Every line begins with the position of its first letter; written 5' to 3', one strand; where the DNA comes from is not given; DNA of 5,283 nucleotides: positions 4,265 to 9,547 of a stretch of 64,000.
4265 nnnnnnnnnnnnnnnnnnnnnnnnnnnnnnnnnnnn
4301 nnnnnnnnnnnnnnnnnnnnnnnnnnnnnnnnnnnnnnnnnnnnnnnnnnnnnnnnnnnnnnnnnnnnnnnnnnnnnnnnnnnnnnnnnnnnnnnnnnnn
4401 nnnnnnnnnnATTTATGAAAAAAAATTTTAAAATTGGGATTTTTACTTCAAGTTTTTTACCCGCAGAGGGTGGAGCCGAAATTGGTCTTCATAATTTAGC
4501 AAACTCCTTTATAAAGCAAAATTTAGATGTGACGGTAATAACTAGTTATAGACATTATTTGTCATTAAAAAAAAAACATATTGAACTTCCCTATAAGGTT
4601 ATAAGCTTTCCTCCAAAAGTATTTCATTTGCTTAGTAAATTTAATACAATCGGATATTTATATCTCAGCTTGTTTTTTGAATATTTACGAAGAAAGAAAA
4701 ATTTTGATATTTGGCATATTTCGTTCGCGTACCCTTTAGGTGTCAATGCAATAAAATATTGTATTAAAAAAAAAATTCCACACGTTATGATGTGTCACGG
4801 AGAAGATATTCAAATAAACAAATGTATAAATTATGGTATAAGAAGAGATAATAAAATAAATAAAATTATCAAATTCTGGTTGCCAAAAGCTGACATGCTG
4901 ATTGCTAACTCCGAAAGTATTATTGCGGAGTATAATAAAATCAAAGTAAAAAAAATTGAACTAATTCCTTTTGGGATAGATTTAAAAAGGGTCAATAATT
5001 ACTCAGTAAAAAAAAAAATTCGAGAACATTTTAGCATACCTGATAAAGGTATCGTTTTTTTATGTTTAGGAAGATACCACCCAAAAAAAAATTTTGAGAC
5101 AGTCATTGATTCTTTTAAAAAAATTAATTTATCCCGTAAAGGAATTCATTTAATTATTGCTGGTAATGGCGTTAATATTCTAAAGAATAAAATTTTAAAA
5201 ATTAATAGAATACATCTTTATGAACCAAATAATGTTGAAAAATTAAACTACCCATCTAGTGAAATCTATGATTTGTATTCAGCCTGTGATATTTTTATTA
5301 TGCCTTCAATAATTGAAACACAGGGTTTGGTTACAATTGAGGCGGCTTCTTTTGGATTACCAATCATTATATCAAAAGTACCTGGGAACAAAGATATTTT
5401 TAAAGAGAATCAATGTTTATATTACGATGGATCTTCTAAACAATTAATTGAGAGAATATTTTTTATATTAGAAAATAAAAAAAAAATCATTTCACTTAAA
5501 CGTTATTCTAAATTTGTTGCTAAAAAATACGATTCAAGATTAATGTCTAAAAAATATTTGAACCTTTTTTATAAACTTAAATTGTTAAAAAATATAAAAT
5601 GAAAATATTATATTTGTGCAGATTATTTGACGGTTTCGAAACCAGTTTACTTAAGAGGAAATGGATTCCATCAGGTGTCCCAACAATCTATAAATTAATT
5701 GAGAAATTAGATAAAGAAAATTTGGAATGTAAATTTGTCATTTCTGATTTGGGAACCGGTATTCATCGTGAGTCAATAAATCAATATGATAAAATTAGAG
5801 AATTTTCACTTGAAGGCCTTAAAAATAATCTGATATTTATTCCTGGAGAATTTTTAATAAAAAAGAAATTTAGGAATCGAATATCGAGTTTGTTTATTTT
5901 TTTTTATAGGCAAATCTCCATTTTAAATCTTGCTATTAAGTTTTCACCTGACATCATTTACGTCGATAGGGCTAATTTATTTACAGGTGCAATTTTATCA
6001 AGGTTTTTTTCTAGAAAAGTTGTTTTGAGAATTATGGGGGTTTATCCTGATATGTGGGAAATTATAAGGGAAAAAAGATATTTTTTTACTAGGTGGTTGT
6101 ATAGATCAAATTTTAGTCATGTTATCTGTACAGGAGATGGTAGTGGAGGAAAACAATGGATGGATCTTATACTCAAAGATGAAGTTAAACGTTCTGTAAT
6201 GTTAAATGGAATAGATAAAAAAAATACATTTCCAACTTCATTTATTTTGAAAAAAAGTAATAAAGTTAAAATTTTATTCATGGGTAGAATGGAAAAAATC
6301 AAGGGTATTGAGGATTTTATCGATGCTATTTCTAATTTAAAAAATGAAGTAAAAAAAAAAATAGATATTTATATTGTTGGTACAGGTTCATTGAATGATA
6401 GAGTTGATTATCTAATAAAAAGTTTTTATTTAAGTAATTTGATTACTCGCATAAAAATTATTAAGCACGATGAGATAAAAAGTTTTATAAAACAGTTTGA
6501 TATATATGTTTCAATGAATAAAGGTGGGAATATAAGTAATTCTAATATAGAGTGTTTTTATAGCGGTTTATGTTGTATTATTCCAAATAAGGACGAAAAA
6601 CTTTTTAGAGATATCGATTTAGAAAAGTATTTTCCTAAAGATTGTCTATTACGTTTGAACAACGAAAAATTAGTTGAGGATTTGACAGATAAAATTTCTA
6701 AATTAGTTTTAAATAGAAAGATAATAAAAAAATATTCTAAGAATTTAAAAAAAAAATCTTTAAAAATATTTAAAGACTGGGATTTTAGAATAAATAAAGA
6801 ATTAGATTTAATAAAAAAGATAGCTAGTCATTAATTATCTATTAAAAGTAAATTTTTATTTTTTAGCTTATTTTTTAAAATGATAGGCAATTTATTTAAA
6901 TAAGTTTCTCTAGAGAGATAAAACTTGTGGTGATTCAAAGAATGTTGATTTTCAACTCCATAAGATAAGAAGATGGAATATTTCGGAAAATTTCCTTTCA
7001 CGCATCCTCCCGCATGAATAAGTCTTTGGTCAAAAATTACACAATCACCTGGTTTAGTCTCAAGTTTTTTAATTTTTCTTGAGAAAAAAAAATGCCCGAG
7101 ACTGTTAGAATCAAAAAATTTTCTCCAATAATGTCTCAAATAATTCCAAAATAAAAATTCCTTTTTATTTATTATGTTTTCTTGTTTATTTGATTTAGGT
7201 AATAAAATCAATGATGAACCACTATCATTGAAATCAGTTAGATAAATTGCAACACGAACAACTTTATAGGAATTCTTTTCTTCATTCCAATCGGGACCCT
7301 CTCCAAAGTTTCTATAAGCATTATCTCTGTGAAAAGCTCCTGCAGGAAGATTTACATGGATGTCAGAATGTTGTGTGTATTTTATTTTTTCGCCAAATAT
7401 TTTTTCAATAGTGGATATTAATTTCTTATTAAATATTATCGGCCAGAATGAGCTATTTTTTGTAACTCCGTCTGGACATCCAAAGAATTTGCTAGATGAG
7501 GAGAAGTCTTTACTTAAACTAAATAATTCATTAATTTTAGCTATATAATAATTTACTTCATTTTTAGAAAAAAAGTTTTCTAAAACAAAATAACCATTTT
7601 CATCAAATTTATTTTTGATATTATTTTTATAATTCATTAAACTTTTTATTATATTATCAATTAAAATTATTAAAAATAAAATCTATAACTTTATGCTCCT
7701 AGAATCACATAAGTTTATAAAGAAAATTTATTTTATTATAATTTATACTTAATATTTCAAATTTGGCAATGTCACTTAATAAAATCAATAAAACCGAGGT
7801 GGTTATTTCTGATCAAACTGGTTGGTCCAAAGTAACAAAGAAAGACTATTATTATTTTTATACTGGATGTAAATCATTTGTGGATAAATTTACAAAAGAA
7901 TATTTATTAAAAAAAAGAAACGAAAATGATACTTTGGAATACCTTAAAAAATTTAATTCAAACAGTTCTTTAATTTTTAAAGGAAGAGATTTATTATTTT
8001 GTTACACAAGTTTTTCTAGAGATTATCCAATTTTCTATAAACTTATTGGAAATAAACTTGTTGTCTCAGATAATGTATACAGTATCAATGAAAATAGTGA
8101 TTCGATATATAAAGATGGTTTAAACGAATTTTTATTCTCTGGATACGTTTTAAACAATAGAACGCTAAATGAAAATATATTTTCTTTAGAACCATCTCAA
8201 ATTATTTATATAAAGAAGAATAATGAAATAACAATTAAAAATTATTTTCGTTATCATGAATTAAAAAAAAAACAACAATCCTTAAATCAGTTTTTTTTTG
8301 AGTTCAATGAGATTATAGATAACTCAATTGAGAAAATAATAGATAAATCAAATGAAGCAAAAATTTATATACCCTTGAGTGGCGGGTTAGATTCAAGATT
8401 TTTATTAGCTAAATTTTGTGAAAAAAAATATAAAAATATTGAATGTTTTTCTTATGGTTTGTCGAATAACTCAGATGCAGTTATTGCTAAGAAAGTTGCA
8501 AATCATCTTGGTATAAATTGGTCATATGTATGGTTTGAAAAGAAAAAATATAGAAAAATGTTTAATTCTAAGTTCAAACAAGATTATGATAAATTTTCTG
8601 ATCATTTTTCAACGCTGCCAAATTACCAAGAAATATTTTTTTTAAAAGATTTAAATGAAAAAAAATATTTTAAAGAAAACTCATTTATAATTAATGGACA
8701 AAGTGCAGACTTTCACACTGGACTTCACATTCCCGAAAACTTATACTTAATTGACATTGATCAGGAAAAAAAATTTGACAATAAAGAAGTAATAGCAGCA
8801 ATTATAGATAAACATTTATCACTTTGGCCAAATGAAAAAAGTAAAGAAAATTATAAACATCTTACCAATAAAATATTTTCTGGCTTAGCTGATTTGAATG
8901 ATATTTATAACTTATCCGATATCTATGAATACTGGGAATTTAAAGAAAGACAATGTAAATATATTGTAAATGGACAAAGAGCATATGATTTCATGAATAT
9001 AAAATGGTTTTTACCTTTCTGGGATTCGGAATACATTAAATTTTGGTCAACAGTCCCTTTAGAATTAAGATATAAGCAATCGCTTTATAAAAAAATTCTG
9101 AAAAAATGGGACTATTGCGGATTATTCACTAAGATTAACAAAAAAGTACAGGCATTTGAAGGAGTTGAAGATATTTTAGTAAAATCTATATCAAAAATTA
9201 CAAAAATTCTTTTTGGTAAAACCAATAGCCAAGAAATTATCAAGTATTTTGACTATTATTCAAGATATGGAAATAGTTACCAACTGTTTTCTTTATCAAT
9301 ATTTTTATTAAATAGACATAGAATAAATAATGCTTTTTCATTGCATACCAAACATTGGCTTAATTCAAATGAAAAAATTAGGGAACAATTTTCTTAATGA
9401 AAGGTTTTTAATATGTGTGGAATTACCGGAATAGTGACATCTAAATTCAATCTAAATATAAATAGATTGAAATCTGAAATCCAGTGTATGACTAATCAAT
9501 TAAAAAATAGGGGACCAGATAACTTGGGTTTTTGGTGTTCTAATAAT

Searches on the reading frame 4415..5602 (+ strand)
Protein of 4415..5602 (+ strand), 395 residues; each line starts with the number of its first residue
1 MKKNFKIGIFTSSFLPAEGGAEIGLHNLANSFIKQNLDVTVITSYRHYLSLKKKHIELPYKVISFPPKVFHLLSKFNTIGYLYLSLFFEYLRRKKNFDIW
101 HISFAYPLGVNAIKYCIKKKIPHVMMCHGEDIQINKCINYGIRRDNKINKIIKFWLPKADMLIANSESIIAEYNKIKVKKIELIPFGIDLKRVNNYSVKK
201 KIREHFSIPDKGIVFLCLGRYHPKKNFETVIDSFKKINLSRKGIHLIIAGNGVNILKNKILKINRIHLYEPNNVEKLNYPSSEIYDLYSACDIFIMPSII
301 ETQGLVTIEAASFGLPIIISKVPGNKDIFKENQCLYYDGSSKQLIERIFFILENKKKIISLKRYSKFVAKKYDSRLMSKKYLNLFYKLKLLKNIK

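Call 76: search_protein_families(library=pfam, proteins=[window:4415-5602:+], max_evalue=0.00001)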
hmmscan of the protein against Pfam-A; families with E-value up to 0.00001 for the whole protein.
window:4415-5602:+ (395 aa): 4 families
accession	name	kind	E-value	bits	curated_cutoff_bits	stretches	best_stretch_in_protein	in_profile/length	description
PF00534.26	Glycos_transf_1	-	2.4e-27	96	26.4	1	199-363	2-167/172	Glycosyl transferases group 1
PF13692.12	Glyco_trans_1_4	-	1.9e-21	77.3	27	1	214-354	3-142/142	Glycosyl transferases group 1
PF13439.12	Glyco_transf_4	-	8.5e-21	75.2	28.5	1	19-192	2-170/170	Glycosyltransferase Family 4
PF20706.3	GT4-conflict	-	3.1e-08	33.4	26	1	209-332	194-323/385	Family 4 Glycosyltransferase in conflict systems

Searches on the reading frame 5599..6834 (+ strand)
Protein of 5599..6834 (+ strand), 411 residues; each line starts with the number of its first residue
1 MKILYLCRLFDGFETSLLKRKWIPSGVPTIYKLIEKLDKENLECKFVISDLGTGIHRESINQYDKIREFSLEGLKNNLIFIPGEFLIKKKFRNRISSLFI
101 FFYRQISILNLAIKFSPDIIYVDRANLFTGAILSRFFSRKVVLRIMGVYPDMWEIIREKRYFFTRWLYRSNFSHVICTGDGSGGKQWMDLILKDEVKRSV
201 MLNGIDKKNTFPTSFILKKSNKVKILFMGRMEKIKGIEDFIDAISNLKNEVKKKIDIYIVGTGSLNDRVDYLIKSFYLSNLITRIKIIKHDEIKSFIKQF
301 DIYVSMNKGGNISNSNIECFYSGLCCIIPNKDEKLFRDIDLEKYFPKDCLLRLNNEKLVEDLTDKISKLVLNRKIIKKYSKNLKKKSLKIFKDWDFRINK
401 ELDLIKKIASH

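Call 76: search_protein_families(library=pfam, proteins=[window:5599-6834:+], max_evalue=0.00001)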
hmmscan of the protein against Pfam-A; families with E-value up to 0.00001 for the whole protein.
window:5599-6834:+ (411 aa): 2 families
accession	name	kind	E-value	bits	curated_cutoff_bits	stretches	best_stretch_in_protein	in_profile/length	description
PF00534.26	Glycos_transf_1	-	3.7e-12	46.6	26.4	1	217-383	10-169/172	Glycosyl transferases group 1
PF13692.12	Glyco_trans_1_4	-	1.3e-10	42.2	27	1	224-332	3-109/142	Glycosyl transferases group 1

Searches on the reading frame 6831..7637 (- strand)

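Call 76: search_protein_families(library=pfam, proteins=[window:6831-7637:-], max_evalue=0.00001)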
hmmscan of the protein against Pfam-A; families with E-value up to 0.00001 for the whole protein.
window:6831-7637:- (268 aa): 1 family
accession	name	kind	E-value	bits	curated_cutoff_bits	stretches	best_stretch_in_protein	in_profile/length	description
PF05721.19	PhyH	-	8.8e-13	49.4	22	1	11-215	1-207/213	Phytanoyl-CoA dioxygenase (PhyH)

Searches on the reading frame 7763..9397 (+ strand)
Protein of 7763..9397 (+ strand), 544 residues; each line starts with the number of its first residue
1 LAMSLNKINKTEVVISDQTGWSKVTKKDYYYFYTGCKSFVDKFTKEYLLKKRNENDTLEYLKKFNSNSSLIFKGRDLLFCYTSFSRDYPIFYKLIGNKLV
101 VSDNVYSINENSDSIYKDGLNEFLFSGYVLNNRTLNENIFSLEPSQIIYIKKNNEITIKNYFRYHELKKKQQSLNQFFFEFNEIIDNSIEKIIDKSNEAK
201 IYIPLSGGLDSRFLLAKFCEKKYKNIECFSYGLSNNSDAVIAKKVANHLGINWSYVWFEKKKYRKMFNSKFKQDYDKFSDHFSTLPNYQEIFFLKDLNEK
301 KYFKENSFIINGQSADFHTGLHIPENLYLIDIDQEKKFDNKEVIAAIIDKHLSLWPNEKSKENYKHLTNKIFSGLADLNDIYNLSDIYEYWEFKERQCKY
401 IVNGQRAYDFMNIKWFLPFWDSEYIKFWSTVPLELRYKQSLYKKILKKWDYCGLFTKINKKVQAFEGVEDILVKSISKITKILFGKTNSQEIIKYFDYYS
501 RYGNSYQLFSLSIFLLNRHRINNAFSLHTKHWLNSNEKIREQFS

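Call 76: search_protein_families(library=pfam, proteins=[window:7763-9397:+], max_evalue=0.00001)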
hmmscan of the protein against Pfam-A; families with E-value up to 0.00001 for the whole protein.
window:7763-9397:+ (544 aa): 1 family
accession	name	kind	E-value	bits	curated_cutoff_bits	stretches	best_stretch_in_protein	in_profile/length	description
PF00733.27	Asn_synthase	-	1.9e-08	34.8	21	0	204-260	23-81/354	Asparagine synthase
